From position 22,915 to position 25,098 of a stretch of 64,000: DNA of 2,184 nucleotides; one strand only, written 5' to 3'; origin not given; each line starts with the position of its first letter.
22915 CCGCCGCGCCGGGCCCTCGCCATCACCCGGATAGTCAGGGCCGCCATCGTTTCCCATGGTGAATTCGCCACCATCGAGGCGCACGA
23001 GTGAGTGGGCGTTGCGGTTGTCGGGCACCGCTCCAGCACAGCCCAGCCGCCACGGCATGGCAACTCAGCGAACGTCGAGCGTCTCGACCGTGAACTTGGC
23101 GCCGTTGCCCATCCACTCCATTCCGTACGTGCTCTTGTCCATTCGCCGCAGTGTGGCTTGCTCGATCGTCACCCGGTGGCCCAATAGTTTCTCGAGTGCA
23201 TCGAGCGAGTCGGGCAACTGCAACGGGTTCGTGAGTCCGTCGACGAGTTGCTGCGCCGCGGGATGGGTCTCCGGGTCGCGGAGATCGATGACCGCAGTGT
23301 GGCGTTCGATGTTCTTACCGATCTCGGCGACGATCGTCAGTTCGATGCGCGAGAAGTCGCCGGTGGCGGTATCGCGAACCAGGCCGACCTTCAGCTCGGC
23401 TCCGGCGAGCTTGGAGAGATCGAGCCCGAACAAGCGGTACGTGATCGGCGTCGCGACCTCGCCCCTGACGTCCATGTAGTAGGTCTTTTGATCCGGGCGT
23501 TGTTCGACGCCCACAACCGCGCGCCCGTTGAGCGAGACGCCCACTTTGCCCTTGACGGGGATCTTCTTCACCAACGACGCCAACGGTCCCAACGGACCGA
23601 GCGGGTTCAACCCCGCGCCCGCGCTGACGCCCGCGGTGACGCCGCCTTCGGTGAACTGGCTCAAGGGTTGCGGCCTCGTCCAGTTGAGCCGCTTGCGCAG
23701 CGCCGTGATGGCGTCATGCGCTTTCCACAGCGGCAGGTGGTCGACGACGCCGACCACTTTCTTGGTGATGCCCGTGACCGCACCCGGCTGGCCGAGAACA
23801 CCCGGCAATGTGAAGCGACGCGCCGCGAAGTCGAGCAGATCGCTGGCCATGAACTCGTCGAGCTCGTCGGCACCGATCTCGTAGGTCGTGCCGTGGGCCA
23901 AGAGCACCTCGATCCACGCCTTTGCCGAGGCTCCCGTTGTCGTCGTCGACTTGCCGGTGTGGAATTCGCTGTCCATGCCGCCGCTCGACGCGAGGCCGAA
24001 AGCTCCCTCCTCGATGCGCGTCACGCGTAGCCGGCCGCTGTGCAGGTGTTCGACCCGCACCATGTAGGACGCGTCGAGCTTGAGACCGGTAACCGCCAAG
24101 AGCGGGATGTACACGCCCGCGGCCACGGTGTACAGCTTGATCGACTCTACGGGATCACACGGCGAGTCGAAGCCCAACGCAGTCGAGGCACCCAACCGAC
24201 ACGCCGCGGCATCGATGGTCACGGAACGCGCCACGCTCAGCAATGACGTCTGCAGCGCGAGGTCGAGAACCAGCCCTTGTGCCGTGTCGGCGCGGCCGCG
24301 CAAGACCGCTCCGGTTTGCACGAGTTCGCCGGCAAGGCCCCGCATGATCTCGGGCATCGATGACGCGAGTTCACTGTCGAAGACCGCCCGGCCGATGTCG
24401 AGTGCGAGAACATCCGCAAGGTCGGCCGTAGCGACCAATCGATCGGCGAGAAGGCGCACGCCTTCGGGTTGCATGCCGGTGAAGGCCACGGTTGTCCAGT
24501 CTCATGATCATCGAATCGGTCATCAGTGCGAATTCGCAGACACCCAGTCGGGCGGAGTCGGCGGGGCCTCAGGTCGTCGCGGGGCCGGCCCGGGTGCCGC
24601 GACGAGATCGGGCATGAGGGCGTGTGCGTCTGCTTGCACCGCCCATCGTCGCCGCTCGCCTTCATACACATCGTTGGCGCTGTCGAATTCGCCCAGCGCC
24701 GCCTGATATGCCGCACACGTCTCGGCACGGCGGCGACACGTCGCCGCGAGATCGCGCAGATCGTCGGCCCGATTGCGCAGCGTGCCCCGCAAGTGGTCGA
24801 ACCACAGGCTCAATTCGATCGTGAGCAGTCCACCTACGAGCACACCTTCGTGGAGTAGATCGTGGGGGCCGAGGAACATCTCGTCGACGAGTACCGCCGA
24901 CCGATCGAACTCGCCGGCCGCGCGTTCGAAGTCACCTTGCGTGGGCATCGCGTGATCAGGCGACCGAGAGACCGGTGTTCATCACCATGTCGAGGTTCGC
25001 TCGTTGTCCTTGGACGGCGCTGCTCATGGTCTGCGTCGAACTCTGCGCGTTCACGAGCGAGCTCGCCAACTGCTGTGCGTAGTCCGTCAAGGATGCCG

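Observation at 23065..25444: Orphan WXG100-like trio: an enlarged WXG protein, a small helical protein and a 474-aa unknown protein sharing an N-terminal motif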

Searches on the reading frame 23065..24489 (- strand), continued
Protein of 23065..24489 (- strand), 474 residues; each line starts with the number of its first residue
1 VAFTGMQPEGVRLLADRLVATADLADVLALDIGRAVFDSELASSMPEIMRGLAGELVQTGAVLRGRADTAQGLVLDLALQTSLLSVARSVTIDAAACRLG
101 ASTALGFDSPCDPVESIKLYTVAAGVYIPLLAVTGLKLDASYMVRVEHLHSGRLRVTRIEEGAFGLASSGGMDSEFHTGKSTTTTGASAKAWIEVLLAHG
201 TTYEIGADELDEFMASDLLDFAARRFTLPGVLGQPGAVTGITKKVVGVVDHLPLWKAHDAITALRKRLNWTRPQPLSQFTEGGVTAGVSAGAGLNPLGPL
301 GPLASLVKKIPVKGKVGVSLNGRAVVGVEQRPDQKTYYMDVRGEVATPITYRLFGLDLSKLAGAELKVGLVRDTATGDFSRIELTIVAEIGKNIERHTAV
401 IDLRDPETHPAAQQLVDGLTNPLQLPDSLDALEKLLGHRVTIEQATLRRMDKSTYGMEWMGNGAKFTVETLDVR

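Call 70: search_protein_families(library=pfam, proteins=[L049:44-619:+, L049:2077-3195:-, L049:2302-3252:+, L049:3270-4622:+, L049:3843-4799:-, L049:4644-5630:+, L049:5491-6705:+, L049:6722-7234:+, L049:6712-7227:-], max_evalue=0.001)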
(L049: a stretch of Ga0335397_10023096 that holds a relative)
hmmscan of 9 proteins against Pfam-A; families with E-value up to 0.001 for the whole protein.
L049:44-619:+ (191 aa): 1 family
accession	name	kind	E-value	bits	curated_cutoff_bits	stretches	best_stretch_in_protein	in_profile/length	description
PF09423.15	PhoD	-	3.9e-32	112.2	27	1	8-160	175-343/343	PhoD-like phosphatase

L049:2077-3195:- (372 aa): 3 families
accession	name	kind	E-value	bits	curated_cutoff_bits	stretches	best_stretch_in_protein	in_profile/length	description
PF00501.34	AMP-binding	-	1.7e-21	76.9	29.9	1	70-212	159-330/384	AMP-binding enzyme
PF13193.12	AMP-binding_C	-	5.1e-16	59.8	24.5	1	291-366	2-76/76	AMP-binding enzyme C-terminal domain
PF23562.2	AMP-binding_C_3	-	1.7e-05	25.6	20.8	1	276-340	2-67/124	AMP-binding enzyme C-terminal domain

L049:2302-3252:+ (316 aa): 0 families

L049:3270-4622:+ (450 aa): 0 families

L049:3843-4799:- (318 aa): 0 families

L049:4644-5630:+ (328 aa): 2 families
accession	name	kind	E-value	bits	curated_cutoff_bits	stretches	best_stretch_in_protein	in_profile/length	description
PF00378.25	ECH_1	-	5e-69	232.8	27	1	69-322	2-249/251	Enoyl-CoA hydratase/isomerase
PF16113.10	ECH_2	-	2.4e-18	67.2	27.2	1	74-254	2-178/335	Enoyl-CoA hydratase/isomerase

L049:5491-6705:+ (404 aa): 1 family
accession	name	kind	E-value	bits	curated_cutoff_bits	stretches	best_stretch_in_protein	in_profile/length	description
PF01040.23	UbiA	-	9.7e-31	107.4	34.2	1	142-359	15-225/250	UbiA prenyltransferase family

L049:6722-7234:+ (170 aa): 0 families

L049:6712-7227:- (171 aa): 3 families
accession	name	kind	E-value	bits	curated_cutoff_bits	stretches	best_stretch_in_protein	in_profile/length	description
PF00561.26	Abhydrolase_1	-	1.6e-08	35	25.8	1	1-157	78-245/245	alpha/beta hydrolase fold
PF12697.13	Abhydrolase_6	-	5.2e-07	31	26.3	1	1-163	75-217/217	Alpha/beta hydrolase family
PF12146.15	Hydrolase_4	-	7e-06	26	27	1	1-156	85-238/239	Serine aminopeptidase, S33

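Call 75: search_solved_structures(query=A1, max_evalue=1)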
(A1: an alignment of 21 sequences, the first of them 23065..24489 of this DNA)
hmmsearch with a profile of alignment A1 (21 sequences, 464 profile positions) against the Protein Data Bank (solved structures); distinct sequences matched with E-value up to 1: 0.

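Call 83: search_protein_families(library=pfam, proteins=[P0128, P0143], max_evalue=0.001)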
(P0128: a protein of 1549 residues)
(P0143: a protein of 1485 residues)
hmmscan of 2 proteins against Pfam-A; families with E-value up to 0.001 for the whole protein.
P0128 (1549 aa): 0 families

P0143 (1485 aa): 1 family
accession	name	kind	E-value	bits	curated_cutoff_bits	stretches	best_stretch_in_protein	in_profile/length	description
PF01476.26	LysM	-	3.1e-08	33.9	20.9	1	949-992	2-43/43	LysM domain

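Call 84: find_encoding_contigs(protein=P0001, flank=10000, max_places=1)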
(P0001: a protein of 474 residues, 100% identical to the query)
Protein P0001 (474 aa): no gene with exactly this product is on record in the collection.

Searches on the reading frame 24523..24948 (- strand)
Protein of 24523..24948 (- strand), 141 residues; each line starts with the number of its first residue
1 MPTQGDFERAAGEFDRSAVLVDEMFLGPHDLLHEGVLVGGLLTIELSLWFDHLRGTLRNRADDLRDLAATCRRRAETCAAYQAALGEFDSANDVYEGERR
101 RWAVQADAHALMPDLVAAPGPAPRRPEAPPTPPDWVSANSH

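Call 3: search_protein_families(library=pfam, proteins=[window:24523-24948:-], max_evalue=10)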
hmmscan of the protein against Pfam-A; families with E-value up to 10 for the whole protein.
window:24523-24948:- (141 aa): 1 family
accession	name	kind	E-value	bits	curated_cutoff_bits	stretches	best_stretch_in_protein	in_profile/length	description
PF19522.4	DUF6052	-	0.058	14.2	25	1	54-92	12-49/61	Family of unknown function (DUF6052)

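Call 4: search_protein_families(library=ncbifam, proteins=[window:24523-24948:-], max_evalue=10)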
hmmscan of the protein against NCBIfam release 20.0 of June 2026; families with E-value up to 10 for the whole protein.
window:24523-24948:- (141 aa): 1 family
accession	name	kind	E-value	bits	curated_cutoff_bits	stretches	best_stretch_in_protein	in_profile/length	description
NF040576.1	T2SS_GspM_XpsM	equivalog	0.086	12.5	60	1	36-92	10-68/180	type II secretion system protein GspM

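Call 77: search_solved_structures(query=A5, max_evalue=10)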
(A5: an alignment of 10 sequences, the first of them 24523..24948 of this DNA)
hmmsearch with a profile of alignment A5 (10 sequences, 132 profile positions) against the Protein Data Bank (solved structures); distinct sequences matched with E-value up to 10: 19.
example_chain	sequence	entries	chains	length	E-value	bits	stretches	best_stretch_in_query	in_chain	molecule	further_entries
8a3k_UNK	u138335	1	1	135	0.0012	22.3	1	2-68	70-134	sc-apCC-4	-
9r1n_A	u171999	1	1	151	0.043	17.2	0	2-68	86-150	sc-apCC-4-DPH-2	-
9r1j_A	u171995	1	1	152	0.098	16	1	2-66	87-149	sc-apCC-4-NR-1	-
9r1m_A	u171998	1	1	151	0.15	15.4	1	2-68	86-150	sc-apCC-4-LMF-1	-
3nz4_A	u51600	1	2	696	0.43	14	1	47-83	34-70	Phenylalanine ammonia-lyase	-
4c5u_A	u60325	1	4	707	0.44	13.9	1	47-83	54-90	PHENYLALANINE AMMONIA-LYASE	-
4c6g_A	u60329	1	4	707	0.44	13.9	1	47-83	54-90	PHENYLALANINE AMMONIA-LYASE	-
2yii_A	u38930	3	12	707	0.44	13.9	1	47-83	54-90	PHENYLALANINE AMMONIA-LYASE | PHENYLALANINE AMINOMUTASE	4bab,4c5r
4v2q_A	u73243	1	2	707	0.45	13.9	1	47-83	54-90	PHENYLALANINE AMMONIA-LYASE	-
4baa_A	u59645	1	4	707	0.46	13.9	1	47-83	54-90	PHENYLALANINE AMMONIA-LYASE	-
4v2r_A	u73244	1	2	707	0.47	13.8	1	47-83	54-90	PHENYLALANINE AMINOMUTASE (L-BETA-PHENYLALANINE FORMING)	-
4c5s_A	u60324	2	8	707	0.59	13.5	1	47-83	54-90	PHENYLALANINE AMMONIA-LYASE | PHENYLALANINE AMINOMUTASE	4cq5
3io4_A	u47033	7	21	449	0.89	13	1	57-121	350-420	Maltose-binding periplasmic protein,Huntingtin fusion protein | Maltose-binding periplasmic protein, HUNTINGTIN FUSION PROTEIN | Maltose-binding protein, huntin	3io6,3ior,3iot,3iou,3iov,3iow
2v0o_A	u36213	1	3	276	1.1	12.6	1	50-96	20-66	FCH DOMAIN ONLY PROTEIN 2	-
9t0z_U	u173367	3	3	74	3.7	11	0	70-94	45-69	Small ribosomal subunit protein bS21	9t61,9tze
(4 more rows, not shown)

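Call 78: search_protein_families(library=pfam, alignment_id=A5, max_evalue=1)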
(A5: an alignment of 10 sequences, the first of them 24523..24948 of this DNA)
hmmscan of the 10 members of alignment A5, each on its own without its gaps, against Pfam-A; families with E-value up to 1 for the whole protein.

A. member 1, window:24523-24948:- (141 aa): 1 family
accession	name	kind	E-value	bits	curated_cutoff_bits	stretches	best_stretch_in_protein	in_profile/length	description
PF19522.4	DUF6052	-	0.058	14.2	25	1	54-92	12-49/61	Family of unknown function (DUF6052)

B. families by the number of members that match (of 10 scanned): 7 families
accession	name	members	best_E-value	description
PF25547.1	WXG100_2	4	0.0086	WXG100 like domain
PF17511.7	Mobilization_B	1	0.033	Mobilization protein B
PF15619.11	Lebercilin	1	0.044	Ciliary protein causing Leber congenital amaurosis disease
PF19522.4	DUF6052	1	0.058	Family of unknown function (DUF6052)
PF22638.1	FlgK_D1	1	0.076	Flagellar hook-associated protein FlgK helical domain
PF21896.2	Talin_IBS2B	1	0.1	Talin IBS2B domain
PF13176.12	TPR_7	1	0.14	Tetratricopeptide repeat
